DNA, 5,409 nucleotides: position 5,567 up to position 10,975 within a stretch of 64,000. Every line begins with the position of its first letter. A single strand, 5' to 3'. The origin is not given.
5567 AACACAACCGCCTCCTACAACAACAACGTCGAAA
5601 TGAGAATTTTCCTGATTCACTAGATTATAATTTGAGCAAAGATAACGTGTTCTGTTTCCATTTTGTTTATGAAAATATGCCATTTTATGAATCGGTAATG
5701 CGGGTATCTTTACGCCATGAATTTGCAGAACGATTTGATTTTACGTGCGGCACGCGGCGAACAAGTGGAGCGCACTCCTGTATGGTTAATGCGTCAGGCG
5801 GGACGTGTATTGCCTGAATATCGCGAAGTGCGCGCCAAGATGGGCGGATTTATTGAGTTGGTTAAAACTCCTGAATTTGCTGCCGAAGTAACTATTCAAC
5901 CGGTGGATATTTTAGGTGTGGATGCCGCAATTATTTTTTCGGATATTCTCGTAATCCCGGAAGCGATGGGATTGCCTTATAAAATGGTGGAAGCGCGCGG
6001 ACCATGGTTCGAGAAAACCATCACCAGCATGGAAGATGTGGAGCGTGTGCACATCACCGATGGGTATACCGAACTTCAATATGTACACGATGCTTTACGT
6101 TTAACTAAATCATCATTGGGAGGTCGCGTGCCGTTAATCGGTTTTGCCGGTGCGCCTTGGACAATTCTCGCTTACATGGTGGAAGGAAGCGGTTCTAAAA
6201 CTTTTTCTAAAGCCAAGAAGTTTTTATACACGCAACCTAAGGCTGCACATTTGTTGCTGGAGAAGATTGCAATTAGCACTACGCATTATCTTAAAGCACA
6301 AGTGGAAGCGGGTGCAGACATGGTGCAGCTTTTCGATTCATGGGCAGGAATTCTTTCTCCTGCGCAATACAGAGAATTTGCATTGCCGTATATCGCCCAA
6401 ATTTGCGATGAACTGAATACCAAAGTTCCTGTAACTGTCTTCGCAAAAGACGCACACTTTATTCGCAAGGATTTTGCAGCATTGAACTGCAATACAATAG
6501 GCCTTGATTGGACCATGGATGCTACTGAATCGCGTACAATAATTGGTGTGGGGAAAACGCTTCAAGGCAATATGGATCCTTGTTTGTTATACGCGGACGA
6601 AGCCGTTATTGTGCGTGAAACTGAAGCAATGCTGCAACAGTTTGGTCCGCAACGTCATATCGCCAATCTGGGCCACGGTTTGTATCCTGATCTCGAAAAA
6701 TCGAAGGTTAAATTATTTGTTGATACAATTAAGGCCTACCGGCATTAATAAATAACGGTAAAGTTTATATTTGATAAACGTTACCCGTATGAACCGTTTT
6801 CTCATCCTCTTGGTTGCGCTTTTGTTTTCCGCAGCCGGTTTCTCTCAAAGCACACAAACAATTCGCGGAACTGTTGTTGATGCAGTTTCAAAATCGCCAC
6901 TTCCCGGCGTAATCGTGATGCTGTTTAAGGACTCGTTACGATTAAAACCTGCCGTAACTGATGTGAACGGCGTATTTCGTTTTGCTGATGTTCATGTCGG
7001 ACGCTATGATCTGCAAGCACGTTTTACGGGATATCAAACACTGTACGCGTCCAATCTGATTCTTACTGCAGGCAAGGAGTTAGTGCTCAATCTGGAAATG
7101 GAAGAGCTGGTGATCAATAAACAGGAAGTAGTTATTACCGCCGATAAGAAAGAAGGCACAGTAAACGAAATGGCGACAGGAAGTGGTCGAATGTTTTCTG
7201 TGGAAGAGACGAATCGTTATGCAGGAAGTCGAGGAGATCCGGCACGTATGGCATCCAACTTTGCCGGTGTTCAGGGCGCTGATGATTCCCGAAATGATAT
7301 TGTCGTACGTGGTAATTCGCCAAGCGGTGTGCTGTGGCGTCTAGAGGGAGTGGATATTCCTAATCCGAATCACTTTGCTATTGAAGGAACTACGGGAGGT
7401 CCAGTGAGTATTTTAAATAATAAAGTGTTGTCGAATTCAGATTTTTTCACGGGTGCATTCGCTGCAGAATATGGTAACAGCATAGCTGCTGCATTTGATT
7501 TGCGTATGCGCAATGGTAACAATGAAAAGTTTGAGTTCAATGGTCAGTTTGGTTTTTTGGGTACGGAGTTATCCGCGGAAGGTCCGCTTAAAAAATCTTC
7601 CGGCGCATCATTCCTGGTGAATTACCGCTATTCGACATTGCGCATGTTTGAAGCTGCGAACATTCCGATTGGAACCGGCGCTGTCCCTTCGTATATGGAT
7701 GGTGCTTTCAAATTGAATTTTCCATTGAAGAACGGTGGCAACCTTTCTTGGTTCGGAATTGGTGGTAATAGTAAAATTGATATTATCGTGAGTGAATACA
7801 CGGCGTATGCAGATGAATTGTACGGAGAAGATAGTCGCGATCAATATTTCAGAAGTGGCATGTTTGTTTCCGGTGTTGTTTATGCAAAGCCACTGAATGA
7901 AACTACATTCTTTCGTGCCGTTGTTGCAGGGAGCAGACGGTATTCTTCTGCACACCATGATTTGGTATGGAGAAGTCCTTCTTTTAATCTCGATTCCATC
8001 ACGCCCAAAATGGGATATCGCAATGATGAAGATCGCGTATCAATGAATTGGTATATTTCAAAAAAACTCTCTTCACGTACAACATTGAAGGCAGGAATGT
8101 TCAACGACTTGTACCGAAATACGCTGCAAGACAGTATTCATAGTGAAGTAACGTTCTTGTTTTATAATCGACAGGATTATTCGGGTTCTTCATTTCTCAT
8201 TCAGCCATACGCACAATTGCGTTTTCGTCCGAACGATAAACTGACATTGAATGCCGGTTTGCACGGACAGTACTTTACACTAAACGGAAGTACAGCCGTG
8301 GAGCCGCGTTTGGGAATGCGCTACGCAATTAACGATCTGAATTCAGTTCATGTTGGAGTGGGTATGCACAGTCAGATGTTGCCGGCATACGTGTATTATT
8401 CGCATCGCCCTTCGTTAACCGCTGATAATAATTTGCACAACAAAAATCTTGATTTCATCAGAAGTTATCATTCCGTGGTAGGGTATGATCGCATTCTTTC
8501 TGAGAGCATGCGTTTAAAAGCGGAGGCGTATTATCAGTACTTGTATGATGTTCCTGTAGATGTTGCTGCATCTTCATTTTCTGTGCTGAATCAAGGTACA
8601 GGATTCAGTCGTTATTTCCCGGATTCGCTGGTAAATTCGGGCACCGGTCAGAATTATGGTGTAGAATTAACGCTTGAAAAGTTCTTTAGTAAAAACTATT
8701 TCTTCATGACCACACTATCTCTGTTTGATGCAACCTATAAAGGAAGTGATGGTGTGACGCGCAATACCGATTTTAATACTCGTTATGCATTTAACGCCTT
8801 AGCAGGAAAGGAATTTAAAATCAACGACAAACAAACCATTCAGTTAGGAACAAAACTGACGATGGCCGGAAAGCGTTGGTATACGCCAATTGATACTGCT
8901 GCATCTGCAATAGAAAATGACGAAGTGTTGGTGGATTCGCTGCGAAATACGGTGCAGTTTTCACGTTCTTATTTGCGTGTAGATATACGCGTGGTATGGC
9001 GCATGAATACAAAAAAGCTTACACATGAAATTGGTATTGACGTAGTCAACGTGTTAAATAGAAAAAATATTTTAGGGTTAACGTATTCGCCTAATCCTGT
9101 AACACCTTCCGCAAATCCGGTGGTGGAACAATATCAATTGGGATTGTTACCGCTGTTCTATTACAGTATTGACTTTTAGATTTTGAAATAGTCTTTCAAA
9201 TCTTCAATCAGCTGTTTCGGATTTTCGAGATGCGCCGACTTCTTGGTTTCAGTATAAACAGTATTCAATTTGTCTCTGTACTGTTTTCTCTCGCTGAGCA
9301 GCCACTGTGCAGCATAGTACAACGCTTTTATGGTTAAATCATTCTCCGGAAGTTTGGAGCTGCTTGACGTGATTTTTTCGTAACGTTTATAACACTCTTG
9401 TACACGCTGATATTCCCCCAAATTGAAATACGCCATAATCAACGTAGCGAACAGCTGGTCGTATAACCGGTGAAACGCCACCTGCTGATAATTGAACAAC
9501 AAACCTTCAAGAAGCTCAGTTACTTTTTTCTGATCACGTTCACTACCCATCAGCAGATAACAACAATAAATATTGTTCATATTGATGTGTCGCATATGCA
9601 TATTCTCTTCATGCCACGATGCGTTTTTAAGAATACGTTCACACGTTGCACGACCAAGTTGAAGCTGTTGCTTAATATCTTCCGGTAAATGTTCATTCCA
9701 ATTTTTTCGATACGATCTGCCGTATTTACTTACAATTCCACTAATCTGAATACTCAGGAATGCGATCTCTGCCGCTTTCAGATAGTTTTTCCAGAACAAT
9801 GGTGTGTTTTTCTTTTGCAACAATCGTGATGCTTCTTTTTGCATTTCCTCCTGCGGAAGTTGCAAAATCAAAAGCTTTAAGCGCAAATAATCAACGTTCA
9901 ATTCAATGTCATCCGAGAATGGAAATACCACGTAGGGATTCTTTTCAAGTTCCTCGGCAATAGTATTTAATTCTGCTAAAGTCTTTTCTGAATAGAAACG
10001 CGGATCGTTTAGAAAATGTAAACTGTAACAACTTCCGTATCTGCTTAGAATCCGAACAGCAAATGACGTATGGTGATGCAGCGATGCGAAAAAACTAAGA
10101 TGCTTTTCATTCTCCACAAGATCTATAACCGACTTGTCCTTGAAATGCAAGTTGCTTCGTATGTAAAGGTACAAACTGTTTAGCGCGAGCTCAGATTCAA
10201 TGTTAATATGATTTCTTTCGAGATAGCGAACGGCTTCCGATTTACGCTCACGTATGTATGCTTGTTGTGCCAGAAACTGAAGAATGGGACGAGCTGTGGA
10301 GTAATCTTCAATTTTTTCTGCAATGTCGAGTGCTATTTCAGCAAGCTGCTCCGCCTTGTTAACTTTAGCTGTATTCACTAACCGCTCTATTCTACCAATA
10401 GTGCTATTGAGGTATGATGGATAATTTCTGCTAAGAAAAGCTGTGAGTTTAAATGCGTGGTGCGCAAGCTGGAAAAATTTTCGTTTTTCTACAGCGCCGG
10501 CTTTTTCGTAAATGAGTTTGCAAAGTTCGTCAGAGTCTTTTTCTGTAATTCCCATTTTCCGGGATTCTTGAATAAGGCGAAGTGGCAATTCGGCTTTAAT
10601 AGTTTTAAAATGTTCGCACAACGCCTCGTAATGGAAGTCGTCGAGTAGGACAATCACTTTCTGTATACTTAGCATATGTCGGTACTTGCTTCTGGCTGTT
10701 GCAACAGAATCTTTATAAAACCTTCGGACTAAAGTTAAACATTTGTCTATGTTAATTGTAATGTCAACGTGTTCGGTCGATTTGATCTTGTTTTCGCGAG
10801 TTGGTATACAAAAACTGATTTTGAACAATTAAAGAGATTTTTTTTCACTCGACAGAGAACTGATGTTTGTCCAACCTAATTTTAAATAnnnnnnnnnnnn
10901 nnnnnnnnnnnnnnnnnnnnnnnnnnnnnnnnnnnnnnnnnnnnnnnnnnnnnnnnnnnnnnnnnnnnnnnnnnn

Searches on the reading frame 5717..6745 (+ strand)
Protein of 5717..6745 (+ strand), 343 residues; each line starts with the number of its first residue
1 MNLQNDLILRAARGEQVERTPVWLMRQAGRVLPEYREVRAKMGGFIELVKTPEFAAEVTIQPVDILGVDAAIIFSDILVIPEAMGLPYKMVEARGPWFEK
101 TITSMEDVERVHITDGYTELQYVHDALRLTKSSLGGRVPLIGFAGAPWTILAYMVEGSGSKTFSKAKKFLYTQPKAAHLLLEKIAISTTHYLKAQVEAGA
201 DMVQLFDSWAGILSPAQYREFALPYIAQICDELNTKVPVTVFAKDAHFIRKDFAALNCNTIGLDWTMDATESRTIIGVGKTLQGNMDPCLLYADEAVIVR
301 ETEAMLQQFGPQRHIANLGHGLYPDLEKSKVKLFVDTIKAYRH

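Call 22: search_protein_families(library=pfam, proteins=[window:5717-6745:+], max_evalue=0.001)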
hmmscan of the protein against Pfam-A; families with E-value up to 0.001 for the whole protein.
window:5717-6745:+ (343 aa): 1 family
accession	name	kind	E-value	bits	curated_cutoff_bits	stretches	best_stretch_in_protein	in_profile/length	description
PF01208.23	URO-D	-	2.8e-131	438.1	23.9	1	4-341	2-346/346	Uroporphyrinogen decarboxylase (URO-D)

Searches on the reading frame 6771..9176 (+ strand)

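Call 22: search_protein_families(library=pfam, proteins=[window:6771-9176:+], max_evalue=0.001)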
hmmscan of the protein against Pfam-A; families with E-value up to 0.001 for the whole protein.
window:6771-9176:+ (802 aa): 2 families
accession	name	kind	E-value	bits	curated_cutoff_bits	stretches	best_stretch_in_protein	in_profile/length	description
PF13620.12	CarboxypepD_reg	-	1.4e-15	57.8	32.3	1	30-110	1-81/82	Carboxypeptidase regulatory-like domain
PF13715.12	CarbopepD_reg_2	-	6.1e-12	45.9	32.2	1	31-122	1-88/88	CarboxypepD_reg-like domain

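Call 37: search_protein_families(library=ncbifam, proteins=[window:6771-9176:+], max_evalue=0.001)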
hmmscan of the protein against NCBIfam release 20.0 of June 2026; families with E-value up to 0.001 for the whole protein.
window:6771-9176:+ (802 aa): 1 family
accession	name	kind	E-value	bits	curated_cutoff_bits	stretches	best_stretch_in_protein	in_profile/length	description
NF052345.1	S_layer_anammox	exception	4.2e-07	27.7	1400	1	26-127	1310-1408/1596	Kustd1514 family S-layer glycoprotein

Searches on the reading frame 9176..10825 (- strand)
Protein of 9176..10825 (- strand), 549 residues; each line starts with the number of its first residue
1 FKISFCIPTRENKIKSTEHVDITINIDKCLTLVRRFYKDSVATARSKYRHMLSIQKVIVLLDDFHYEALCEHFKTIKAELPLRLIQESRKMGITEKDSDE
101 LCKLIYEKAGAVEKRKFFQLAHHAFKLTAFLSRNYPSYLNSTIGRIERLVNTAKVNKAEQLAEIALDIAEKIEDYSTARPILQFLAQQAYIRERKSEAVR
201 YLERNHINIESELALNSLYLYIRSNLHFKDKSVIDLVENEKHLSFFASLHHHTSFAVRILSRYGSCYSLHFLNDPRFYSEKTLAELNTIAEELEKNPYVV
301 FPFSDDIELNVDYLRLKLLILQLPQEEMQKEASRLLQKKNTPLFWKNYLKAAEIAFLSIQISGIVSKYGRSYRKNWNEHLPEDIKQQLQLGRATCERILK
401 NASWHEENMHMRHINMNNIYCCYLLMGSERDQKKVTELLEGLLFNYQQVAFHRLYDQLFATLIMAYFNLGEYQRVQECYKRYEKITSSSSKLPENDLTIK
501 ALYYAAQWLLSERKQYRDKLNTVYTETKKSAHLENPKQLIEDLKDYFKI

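Call 22: search_protein_families(library=pfam, proteins=[window:9176-10825:-], max_evalue=0.001)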
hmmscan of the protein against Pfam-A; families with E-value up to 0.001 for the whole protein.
window:9176-10825:- (549 aa): 0 families

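Call 37: search_protein_families(library=ncbifam, proteins=[window:9176-10825:-], max_evalue=0.001)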
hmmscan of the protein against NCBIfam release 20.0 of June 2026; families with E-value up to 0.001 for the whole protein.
window:9176-10825:- (549 aa): 0 families

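Call 54: search_solved_structures(query=window:9176-10675:-, max_evalue=1)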
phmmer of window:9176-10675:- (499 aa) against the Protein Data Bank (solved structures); distinct sequences matched with E-value up to 1: 1.
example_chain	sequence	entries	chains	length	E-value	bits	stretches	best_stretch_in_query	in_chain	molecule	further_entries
1t5o_A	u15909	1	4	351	0.38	12.5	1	61-127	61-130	Translation initiation factor eIF2B, subunit delta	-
